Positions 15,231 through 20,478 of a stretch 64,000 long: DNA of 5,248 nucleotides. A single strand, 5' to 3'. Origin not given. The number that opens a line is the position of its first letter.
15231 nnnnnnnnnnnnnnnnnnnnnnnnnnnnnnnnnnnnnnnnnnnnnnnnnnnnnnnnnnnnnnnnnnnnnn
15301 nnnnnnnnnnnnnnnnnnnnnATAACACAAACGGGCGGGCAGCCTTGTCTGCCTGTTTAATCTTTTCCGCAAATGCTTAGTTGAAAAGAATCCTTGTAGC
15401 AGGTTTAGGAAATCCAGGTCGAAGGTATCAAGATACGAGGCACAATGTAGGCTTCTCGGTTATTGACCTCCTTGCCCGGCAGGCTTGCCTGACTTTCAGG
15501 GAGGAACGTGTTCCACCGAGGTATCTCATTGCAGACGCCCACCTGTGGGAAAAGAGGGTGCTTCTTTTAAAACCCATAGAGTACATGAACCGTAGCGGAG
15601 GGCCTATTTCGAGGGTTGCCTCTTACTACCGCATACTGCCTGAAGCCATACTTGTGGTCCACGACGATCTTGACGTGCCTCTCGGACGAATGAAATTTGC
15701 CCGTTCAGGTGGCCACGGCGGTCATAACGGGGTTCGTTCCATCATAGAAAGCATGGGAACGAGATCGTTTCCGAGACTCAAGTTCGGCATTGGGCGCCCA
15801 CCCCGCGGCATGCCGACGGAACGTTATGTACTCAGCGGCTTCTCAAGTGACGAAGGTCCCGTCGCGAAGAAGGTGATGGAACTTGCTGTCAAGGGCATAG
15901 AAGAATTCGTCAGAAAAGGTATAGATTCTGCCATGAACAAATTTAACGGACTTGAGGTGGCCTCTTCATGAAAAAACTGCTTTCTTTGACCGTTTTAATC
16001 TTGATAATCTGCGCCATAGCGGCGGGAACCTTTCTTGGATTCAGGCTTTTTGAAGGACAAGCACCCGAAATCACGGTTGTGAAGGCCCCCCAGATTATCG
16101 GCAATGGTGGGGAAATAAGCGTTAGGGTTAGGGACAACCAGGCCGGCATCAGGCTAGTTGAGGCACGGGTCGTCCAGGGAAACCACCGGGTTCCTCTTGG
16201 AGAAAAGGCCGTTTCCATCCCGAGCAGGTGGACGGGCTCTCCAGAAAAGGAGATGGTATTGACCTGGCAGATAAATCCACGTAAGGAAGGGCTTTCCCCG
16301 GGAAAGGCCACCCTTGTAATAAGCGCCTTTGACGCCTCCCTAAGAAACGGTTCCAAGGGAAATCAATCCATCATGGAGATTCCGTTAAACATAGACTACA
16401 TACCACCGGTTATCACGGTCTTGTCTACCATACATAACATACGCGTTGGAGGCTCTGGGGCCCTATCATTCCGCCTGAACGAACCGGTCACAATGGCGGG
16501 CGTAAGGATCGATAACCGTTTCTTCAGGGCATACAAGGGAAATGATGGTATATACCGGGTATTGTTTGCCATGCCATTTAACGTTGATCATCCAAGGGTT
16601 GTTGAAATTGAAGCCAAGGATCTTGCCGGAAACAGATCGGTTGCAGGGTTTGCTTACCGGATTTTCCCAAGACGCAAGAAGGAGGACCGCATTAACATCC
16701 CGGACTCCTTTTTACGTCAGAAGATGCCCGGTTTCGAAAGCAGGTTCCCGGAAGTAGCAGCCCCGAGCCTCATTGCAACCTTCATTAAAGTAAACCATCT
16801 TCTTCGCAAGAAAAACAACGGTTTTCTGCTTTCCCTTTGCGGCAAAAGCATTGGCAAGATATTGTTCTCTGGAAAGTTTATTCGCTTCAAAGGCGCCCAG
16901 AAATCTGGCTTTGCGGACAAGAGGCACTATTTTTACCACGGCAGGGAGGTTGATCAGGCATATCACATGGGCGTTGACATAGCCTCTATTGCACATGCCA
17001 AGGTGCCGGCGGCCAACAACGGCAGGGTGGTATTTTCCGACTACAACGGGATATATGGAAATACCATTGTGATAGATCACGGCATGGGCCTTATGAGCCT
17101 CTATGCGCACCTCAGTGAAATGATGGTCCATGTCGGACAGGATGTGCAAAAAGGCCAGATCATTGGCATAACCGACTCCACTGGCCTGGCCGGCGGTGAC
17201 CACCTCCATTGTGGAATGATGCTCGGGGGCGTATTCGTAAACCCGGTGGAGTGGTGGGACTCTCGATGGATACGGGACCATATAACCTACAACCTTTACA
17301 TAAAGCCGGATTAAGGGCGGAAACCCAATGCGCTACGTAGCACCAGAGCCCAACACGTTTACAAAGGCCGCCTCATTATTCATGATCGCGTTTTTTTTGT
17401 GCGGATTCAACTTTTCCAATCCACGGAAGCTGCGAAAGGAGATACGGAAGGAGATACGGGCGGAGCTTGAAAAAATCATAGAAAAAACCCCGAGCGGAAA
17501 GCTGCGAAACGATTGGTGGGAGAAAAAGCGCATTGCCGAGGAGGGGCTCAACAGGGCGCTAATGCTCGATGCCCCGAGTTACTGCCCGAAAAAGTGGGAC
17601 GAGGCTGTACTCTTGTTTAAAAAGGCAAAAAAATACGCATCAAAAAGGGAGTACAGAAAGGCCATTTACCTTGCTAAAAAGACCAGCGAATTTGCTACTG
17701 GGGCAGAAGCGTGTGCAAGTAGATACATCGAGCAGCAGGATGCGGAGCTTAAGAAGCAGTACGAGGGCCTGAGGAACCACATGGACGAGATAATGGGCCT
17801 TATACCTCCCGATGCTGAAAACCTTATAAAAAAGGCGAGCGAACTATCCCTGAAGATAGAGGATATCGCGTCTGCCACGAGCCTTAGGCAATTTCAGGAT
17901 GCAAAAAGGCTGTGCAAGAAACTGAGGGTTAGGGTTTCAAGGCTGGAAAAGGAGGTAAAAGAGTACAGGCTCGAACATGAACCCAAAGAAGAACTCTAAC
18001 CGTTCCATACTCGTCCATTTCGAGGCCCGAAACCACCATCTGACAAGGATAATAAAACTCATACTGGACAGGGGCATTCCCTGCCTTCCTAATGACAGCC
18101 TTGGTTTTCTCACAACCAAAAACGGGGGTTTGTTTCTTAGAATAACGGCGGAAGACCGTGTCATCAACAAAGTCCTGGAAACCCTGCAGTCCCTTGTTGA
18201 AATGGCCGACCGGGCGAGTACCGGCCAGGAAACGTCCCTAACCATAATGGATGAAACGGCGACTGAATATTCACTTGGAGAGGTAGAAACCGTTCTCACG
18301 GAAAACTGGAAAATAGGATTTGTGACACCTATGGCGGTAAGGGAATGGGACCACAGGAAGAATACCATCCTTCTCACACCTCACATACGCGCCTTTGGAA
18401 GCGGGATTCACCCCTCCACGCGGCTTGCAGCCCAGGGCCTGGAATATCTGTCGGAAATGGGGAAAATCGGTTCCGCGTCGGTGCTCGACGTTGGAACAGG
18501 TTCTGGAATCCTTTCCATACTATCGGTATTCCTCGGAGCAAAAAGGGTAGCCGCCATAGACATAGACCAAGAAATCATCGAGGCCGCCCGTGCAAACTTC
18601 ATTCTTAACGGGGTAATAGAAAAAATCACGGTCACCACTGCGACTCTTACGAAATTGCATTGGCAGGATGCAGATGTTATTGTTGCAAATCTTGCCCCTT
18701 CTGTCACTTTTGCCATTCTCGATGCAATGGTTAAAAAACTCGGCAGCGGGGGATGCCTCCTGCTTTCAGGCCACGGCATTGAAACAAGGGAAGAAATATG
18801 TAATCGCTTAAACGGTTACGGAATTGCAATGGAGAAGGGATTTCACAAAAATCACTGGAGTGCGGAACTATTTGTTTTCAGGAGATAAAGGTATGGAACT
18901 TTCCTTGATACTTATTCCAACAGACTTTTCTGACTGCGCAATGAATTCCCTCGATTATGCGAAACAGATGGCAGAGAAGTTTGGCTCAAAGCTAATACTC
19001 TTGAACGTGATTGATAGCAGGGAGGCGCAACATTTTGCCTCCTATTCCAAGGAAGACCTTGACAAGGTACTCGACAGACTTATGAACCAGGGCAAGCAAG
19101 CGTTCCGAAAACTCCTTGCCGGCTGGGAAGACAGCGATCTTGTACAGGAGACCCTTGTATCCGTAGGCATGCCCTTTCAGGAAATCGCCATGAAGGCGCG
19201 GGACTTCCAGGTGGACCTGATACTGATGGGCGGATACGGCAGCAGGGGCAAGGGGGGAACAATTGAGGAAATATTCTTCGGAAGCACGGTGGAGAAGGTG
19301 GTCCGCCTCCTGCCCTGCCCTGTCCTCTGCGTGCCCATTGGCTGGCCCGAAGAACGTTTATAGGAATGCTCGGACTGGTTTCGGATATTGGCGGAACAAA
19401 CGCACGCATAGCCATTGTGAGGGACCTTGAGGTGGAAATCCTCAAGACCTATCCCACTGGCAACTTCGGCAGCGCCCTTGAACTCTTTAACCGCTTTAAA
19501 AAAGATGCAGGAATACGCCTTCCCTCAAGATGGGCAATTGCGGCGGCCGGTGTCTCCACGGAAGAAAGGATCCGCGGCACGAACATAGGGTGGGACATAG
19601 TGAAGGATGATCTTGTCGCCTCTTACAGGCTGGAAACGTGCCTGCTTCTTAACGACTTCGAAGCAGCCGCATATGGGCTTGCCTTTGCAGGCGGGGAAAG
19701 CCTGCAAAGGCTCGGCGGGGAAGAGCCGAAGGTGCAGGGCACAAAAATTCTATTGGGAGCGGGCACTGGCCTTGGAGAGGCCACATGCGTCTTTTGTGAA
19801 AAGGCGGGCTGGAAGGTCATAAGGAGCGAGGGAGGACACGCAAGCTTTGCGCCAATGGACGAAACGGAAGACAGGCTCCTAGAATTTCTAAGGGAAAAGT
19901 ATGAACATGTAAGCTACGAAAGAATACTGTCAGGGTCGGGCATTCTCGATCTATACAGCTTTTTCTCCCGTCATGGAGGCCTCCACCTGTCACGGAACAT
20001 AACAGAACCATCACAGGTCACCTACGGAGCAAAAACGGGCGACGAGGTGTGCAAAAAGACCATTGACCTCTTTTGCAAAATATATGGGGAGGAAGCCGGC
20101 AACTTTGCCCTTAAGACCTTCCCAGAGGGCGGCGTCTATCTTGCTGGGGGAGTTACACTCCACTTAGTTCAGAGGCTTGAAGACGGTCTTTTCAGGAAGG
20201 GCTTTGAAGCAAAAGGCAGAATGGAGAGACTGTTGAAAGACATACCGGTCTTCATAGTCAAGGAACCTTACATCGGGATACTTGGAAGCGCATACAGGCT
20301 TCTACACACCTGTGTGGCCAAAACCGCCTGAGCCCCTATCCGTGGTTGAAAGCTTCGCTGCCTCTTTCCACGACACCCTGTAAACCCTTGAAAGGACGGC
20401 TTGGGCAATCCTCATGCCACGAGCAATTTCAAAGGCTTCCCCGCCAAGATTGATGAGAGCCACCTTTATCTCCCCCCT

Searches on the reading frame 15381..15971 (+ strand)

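Call 7: search_protein_families(library=pfam, proteins=[window:15381-15971:+], max_evalue=0.001)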
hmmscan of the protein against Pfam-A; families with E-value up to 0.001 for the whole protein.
window:15381-15971:+ (196 aa): 1 family
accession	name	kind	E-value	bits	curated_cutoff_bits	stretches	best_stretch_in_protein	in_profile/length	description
PF01195.25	Pept_tRNA_hydro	-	8.5e-61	205.4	27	1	5-189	1-183/183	Peptidyl-tRNA hydrolase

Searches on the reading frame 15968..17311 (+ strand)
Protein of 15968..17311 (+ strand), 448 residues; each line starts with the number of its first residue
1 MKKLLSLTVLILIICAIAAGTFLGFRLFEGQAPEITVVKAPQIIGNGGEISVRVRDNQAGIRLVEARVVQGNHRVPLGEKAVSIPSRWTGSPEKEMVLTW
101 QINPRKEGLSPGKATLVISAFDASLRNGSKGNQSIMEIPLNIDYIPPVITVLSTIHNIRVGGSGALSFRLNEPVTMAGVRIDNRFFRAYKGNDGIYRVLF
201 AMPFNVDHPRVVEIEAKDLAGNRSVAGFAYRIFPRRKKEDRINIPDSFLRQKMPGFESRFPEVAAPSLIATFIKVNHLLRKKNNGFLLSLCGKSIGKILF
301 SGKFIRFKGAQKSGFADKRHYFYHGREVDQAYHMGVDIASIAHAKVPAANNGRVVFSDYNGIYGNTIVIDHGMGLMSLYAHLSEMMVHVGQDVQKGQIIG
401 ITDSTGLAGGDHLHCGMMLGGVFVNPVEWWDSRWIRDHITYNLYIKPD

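Call 62: search_protein_families(library=pfam, proteins=[window:15968-17311:+], max_evalue=0.00001)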
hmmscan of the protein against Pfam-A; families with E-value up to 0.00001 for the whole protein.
window:15968-17311:+ (448 aa): 1 family
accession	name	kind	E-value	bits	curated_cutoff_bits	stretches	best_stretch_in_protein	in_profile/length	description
PF01551.29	Peptidase_M23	-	9.4e-27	93.5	28.7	1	332-426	2-96/96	Peptidase family M23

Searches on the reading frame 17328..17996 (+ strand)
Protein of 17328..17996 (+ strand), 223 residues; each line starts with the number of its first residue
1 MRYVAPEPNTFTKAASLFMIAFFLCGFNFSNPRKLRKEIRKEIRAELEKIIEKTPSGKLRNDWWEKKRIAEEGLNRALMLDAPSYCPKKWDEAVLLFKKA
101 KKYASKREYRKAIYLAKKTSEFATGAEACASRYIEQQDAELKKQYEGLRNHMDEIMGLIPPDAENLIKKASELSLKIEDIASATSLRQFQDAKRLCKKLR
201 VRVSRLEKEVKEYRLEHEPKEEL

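Call 86: search_protein_families(library=pfam, proteins=[window:17328-17996:+], max_evalue=0.1)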
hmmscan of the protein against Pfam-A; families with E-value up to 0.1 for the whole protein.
window:17328-17996:+ (223 aa): 3 families
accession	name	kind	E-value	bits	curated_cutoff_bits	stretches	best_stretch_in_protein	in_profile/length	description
PF20551.3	DUF6765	-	0.015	15.3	26.6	1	8-127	205-301/325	Family of unknown function (DUF6765)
PF07007.17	LprI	-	0.025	15.4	22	1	125-153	13-41/106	Lysozyme inhibitor LprI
PF14346.11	DUF4398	-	0.039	14.9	27.9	1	70-139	6-75/78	Domain of unknown function (DUF4398)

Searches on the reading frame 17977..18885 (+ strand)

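Call 62: search_protein_families(library=pfam, proteins=[window:17977-18885:+], max_evalue=0.00001)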
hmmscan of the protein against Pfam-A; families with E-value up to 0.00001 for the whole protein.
window:17977-18885:+ (303 aa): 4 families
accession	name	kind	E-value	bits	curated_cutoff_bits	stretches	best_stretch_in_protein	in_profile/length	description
PF06325.19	PrmA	-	1.7e-31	110.2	22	1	130-296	131-290/296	Ribosomal protein L11 methyltransferase (PrmA)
PF13649.12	Methyltransf_25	-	5.8e-08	33.8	27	1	169-240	1-73/97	Methyltransferase domain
PF13847.12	Methyltransf_31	-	9.8e-07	29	27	1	167-261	5-107/145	Methyltransferase domain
PF05175.20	MTS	-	3.5e-06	27.2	23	1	160-238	26-105/170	Methyltransferase small domain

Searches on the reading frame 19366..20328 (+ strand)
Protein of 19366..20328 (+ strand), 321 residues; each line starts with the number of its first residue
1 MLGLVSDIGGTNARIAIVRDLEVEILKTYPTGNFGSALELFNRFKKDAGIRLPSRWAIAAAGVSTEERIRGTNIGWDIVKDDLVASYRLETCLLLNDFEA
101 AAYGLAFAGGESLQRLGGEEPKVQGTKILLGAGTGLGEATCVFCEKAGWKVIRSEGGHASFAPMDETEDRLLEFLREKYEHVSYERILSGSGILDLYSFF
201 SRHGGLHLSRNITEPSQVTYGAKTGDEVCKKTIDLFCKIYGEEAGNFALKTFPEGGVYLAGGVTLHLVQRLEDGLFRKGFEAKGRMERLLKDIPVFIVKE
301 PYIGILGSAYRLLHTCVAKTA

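Call 62: search_protein_families(library=pfam, proteins=[window:19366-20328:+], max_evalue=0.00001)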
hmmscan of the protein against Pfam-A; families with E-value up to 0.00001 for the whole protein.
window:19366-20328:+ (321 aa): 1 family
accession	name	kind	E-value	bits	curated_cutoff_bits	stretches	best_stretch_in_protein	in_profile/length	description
PF02685.22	Glucokinase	-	7.1e-86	288.5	22.1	1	4-312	1-311/314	Glucokinase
